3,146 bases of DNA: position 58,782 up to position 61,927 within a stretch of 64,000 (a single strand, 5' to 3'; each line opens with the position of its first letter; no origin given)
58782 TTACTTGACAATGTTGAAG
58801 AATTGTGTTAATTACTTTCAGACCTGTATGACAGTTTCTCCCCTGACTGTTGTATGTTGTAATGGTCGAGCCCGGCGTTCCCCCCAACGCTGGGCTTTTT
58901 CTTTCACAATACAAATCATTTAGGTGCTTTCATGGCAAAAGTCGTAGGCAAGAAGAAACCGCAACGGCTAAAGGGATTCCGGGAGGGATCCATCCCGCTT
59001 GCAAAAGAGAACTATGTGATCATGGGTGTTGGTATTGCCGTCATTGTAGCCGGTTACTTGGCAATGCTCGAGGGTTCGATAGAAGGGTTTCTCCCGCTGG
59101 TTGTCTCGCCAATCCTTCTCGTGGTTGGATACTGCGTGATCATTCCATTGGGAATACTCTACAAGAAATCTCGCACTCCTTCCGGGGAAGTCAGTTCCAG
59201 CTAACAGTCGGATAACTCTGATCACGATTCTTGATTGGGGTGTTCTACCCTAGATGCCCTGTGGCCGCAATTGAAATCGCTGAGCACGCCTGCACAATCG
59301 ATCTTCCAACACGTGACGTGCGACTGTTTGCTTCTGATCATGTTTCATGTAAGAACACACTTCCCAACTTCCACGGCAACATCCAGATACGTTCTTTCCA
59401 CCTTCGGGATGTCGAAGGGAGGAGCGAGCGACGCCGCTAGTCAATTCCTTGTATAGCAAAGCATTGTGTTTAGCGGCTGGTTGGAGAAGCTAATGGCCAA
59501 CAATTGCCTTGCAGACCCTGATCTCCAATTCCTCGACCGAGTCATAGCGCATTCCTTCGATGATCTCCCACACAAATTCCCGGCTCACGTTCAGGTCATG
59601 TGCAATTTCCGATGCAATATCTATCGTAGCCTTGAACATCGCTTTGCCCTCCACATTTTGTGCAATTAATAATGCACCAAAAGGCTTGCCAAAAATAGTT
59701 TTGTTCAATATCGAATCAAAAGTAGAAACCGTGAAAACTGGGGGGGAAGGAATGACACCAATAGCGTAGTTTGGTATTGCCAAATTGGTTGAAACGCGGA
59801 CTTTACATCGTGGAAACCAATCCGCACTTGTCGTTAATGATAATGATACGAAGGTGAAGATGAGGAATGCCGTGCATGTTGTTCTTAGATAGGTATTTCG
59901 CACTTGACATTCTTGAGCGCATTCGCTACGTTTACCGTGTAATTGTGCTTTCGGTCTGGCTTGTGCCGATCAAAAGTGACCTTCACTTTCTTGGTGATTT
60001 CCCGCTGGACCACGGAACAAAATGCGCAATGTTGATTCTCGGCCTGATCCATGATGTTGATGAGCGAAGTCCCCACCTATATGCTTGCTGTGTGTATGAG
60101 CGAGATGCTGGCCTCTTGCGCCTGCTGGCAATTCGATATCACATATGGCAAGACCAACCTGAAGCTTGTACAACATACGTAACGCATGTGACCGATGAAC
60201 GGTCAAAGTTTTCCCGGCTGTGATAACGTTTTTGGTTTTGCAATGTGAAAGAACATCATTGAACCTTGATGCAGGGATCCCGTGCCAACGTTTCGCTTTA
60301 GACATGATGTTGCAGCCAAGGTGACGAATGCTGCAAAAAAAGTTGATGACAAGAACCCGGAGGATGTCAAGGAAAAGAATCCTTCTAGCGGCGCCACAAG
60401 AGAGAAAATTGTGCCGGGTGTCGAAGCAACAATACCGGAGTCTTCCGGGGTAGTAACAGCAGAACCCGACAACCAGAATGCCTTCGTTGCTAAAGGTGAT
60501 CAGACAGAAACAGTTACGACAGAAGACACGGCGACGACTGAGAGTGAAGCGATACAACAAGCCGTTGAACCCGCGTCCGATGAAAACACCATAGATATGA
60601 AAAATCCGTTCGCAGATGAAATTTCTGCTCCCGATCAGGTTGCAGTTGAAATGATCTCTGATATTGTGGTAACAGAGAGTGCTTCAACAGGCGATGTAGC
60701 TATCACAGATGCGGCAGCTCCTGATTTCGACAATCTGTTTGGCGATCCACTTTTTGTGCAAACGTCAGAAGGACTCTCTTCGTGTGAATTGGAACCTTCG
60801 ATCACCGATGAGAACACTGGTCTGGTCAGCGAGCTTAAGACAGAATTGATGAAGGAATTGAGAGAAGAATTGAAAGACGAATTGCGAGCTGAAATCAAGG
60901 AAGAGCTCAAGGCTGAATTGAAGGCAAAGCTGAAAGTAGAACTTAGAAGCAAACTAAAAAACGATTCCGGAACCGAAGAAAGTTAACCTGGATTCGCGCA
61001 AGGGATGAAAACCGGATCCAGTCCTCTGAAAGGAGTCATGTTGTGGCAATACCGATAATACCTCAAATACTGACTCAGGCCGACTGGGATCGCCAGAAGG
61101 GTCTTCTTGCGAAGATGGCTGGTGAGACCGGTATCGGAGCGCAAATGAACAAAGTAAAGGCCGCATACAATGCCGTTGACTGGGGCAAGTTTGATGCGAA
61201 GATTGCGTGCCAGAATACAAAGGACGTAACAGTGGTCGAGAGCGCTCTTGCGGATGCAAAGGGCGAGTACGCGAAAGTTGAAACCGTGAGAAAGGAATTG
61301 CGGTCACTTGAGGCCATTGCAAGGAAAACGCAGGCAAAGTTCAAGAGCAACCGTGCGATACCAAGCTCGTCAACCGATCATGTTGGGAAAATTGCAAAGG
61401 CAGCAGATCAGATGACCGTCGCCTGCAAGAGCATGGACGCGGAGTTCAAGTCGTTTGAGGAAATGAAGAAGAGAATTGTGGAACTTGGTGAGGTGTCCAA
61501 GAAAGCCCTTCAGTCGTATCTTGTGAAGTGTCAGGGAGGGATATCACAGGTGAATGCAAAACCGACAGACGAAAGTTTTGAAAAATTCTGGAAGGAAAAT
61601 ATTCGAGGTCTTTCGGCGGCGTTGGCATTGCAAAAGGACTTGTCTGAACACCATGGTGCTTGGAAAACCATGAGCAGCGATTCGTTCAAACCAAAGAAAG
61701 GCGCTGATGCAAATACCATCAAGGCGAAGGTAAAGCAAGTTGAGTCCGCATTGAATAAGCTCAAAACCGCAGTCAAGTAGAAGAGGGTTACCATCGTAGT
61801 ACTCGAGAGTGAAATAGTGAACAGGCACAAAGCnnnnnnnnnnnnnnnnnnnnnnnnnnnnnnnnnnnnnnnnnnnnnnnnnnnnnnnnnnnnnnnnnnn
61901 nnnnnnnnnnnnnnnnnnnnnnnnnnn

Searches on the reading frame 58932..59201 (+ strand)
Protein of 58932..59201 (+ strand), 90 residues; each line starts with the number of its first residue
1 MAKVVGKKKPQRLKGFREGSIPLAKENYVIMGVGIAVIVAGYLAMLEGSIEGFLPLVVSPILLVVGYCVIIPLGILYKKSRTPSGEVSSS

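Call 7: search_protein_families(library=pfam, proteins=[window:58932-59201:+], max_evalue=1)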
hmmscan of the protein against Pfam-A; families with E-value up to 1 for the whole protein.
window:58932-59201:+ (90 aa): 3 families
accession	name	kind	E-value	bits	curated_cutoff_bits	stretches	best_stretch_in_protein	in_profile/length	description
PF11297.13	DUF3098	-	5.1e-06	26.4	25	1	23-78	2-66/67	Protein of unknown function (DUF3098)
PF23815.1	DUF7186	-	0.047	14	27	1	28-46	9-27/39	Family of unknown function (DUF7186)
PF18303.6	Saf_2TM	-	0.68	10.2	29.5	0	14-43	56-84/152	SAVED-fused 2TM effector domain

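Call 8: search_protein_families(library=ncbifam, proteins=[window:58932-59201:+], max_evalue=1)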
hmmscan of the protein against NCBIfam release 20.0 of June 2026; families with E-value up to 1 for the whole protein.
window:58932-59201:+ (90 aa): 1 family
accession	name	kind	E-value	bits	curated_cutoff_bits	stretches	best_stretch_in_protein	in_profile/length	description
NF046067.1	SigPepSipWBacil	equivalog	0.17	11.4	190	1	22-70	115-163/189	signal peptidase I SipW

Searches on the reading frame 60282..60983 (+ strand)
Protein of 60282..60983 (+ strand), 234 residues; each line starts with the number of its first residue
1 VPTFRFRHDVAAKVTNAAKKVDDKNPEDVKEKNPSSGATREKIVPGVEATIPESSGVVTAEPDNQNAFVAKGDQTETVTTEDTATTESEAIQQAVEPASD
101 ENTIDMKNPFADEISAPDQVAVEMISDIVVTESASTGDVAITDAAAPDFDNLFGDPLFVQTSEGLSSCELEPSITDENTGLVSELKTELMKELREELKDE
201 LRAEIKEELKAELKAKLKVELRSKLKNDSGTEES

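Call 7: search_protein_families(library=pfam, proteins=[window:60282-60983:+], max_evalue=1)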
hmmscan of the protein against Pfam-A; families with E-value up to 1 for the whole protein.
window:60282-60983:+ (234 aa): 5 families
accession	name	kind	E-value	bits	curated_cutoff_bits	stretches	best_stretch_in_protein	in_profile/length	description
PF10057.14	MpsC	-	0.045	14.3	23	1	168-217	39-89/111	Na+-translocating membrane potential-generating system (MpsC)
PF23025.1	YbjQ_2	-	0.13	13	29.1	1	166-219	10-70/103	C2 domain-containing protein 5, YbjQ-like domain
PF14744.11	WASH-7_mid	-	0.13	11.8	25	1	175-226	47-98/346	WASH complex subunit 7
PF03748.19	FliL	-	0.49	11.4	24.6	1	171-212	42-84/103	Flagellar basal body-associated protein FliL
PF14130.12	Cap4_nuclease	-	0.99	10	26.2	1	161-219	101-159/200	Cap4, dsDNA endonuclease domain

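Call 8: search_protein_families(library=ncbifam, proteins=[window:60282-60983:+], max_evalue=1)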
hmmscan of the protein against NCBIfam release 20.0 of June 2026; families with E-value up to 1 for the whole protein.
window:60282-60983:+ (234 aa): 2 families
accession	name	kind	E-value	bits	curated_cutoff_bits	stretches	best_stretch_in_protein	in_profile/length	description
NF041670.1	GvpQ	equivalog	0.041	14.1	100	1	187-227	9-49/137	gas vesicle protein GvpQ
NF007581.0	PRK10216.1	equivalog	0.17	11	314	1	150-206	47-102/319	HTH-type transcriptional regulator YidZ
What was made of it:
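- Checked: The two upstream ORFs (60282..60986 and 61043..61780) have no significant family match (calls 7, 8).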

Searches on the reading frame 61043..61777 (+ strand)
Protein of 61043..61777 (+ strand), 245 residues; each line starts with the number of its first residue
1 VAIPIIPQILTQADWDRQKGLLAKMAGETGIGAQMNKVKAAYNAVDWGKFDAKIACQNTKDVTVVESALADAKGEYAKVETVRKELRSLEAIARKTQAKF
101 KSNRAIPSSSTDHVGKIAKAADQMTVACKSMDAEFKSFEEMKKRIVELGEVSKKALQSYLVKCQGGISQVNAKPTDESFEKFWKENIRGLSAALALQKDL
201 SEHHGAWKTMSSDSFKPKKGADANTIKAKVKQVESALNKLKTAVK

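Call 7: search_protein_families(library=pfam, proteins=[window:61043-61777:+], max_evalue=1)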
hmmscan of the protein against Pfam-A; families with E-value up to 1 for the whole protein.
window:61043-61777:+ (245 aa): 8 families
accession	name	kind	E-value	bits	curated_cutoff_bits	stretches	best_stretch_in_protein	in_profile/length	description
PF16526.10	CLZ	-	0.002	18.9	26.7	0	218-244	21-47/71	C-terminal leucine zipper domain of cyclic nucleotide-gated channels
PF08289.16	Flu_M1_C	-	0.017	15.7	22.3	1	79-153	13-84/97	Influenza Matrix protein (M1) C-terminal domain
PF12917.13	YfbR-like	-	0.019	15.1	25.9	1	69-146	82-160/182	5'-deoxynucleotidase YfbR-like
PF10046.14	BLOC1_2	-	0.04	14.7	33.4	1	79-154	15-90/96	Biogenesis of lysosome-related organelles complex-1 subunit 2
PF22205.1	Csm6_6H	-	0.15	12.7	27.6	0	21-86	28-90/93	Csm6 6H domain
PF25610.1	HR1_TOCA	-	0.49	11.2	27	0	197-243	30-75/90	TOCA family HR1 domain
PF10157.14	BORCS6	-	0.68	10.6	35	1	78-148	22-93/101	BLOC-1-related complex sub-unit 6 C-terminal helix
PF07889.17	DUF1664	-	0.94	10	34.6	0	59-132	47-121/124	Protein of unknown function (DUF1664)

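Call 8: search_protein_families(library=ncbifam, proteins=[window:61043-61777:+], max_evalue=1)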
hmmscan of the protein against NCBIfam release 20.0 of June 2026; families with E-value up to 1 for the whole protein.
window:61043-61777:+ (245 aa): 2 families
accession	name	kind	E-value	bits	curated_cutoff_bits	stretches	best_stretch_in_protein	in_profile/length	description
NF052612.1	sll0565_fam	equivalog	0.006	17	50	1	61-141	6-84/106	sll0565 family protein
NF033193.2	lipo_NDxxF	hypoth_equivalog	0.015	15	60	1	80-157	94-174/199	NDxxF motif lipoprotein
